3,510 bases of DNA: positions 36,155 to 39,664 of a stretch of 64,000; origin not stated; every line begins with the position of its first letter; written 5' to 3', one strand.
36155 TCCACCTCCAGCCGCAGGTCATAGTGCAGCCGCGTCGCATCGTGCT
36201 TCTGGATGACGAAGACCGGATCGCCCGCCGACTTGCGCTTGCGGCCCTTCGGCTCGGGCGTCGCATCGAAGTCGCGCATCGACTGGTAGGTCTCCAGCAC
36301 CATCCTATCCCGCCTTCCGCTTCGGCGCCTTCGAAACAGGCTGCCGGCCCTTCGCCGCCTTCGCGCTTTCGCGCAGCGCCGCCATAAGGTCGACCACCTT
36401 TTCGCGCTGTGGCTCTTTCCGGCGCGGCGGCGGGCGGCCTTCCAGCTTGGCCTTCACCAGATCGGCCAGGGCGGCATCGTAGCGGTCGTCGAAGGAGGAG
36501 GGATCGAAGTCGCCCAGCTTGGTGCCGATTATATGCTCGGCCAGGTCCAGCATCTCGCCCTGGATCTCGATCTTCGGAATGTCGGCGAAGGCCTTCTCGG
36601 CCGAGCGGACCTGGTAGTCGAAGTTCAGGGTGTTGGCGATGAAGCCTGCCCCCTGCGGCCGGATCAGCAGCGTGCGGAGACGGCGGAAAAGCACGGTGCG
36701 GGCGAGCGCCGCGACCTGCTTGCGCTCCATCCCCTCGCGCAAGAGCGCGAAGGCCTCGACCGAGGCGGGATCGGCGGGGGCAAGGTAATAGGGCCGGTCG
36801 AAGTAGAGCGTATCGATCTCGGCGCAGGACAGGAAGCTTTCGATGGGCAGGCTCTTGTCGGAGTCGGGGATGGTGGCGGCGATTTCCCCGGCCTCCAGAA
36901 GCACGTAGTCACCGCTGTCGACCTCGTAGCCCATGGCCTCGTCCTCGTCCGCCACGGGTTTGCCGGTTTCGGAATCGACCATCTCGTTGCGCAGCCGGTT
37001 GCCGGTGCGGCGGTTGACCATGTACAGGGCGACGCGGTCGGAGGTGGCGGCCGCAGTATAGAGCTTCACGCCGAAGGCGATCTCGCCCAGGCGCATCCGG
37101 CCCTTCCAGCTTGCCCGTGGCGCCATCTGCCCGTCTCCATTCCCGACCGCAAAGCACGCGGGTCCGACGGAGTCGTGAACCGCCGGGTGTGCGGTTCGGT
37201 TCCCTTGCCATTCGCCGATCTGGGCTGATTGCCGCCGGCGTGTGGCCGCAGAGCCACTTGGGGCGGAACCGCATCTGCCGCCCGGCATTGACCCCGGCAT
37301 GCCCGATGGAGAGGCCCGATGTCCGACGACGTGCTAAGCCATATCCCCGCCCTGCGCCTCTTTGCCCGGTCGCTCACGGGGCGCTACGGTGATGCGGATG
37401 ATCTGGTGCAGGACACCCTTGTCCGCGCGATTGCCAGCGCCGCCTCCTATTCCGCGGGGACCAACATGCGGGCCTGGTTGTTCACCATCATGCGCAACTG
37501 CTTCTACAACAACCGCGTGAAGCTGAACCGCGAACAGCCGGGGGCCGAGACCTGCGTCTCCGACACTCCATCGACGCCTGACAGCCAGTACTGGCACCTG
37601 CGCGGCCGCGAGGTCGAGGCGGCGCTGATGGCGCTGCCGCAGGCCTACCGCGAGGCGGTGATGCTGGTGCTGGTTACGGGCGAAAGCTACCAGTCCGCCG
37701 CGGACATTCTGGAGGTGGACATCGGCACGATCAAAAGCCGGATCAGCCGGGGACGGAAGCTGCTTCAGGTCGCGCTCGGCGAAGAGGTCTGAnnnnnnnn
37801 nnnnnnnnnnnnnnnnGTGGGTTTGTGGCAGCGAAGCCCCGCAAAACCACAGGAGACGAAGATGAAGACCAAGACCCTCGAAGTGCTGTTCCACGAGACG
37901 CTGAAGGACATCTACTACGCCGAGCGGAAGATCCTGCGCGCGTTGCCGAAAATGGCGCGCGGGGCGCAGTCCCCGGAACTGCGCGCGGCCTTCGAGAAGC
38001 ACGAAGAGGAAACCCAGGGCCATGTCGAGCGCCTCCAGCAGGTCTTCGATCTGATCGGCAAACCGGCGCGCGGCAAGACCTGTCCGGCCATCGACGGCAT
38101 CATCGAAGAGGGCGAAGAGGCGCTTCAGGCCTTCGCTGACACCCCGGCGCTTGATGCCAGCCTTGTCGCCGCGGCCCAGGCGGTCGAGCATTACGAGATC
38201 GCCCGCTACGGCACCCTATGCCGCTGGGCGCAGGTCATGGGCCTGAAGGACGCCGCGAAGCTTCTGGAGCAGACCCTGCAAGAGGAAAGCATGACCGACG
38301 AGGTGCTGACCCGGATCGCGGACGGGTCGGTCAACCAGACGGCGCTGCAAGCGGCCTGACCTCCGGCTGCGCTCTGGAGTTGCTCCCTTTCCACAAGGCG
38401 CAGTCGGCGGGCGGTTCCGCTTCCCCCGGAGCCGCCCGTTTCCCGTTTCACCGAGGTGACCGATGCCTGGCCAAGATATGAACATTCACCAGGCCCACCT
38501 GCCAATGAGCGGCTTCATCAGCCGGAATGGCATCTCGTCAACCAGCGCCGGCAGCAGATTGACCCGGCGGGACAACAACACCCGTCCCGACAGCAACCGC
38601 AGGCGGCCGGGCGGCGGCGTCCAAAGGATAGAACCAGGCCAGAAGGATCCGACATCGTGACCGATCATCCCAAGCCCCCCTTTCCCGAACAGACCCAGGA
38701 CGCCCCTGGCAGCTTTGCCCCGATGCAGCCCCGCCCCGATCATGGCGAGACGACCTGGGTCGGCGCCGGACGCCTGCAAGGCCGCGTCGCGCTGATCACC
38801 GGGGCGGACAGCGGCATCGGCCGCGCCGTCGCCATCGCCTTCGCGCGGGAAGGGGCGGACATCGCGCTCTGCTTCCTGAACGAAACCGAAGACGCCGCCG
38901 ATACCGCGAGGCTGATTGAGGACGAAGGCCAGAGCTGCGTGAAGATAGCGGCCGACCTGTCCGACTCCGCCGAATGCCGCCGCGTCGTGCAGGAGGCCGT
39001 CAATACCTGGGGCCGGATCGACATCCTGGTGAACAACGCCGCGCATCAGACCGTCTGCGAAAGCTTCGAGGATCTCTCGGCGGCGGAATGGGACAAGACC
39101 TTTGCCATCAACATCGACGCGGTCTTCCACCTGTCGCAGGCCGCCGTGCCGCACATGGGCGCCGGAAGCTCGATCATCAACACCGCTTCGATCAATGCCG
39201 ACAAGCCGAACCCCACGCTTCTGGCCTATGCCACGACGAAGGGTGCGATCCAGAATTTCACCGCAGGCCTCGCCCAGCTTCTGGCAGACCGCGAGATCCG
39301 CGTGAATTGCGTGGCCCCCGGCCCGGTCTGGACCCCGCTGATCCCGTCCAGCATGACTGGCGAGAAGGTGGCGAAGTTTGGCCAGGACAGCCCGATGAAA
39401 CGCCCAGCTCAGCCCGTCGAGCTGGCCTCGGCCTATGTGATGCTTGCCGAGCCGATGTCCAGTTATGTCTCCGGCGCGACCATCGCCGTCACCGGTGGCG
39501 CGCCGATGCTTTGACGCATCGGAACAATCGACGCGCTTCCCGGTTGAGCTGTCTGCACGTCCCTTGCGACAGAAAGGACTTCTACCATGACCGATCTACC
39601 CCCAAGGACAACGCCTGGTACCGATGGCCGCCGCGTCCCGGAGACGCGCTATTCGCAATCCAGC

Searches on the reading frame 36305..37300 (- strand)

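Call 73: search_protein_families(library=pfam, proteins=[window:36305-37300:-], max_evalue=0.00001)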
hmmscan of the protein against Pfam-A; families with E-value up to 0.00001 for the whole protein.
window:36305-37300:- (331 aa): 1 family
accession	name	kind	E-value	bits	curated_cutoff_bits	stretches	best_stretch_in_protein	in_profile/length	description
PF02735.22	Ku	-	2.8e-36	125.6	25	1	72-252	3-189/190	Ku70/Ku80 beta-barrel domain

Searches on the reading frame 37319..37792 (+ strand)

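Call 73: search_protein_families(library=pfam, proteins=[window:37319-37792:+], max_evalue=0.00001)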
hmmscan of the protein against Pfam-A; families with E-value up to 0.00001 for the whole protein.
window:37319-37792:+ (157 aa): 3 families
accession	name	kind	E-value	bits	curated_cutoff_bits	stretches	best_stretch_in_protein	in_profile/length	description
PF22029.2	PhyR_sigma2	-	1.8e-15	57.1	27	1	6-58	2-54/55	Sigma2 domain of PhyR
PF04542.20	Sigma70_r2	-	3.7e-14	52.7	24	1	7-71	4-70/71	Sigma-70 region 2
PF08281.18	Sigma70_r4_2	-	9.9e-13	48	25.7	1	97-149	2-54/54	Sigma-70, region 4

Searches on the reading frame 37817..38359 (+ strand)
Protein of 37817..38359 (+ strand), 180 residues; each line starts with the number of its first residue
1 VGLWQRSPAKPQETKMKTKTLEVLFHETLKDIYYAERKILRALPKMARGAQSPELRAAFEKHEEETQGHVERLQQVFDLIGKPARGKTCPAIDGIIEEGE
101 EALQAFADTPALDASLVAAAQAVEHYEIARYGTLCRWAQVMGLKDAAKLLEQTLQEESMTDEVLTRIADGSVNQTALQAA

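Call 73: search_protein_families(library=pfam, proteins=[window:37817-38359:+], max_evalue=0.00001)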
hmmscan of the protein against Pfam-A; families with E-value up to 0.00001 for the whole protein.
window:37817-38359:+ (180 aa): 1 family
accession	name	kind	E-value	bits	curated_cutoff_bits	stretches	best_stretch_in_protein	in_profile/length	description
PF05974.18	DUF892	-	1.1e-61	208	23.7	1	20-176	1-158/159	Domain of unknown function (DUF892)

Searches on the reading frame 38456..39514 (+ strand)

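Call 73: search_protein_families(library=pfam, proteins=[window:38456-39514:+], max_evalue=0.00001)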
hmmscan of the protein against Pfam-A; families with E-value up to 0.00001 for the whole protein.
window:38456-39514:+ (352 aa): 4 families
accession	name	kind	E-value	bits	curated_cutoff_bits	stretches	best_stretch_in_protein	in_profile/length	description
PF13561.12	adh_short_C2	-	1.8e-59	201.6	27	1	116-348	1-234/236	Enoyl-(Acyl carrier protein) reductase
PF00106.31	adh_short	-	3.4e-52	177.2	26.6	1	110-296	1-187/195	short chain dehydrogenase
PF08659.16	KR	-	3.7e-09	37.2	22.6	1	112-266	3-157/180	KR domain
PF23441.1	SDR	-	2.2e-06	27.7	27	1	107-302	5-205/258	SDR-like rossmann domain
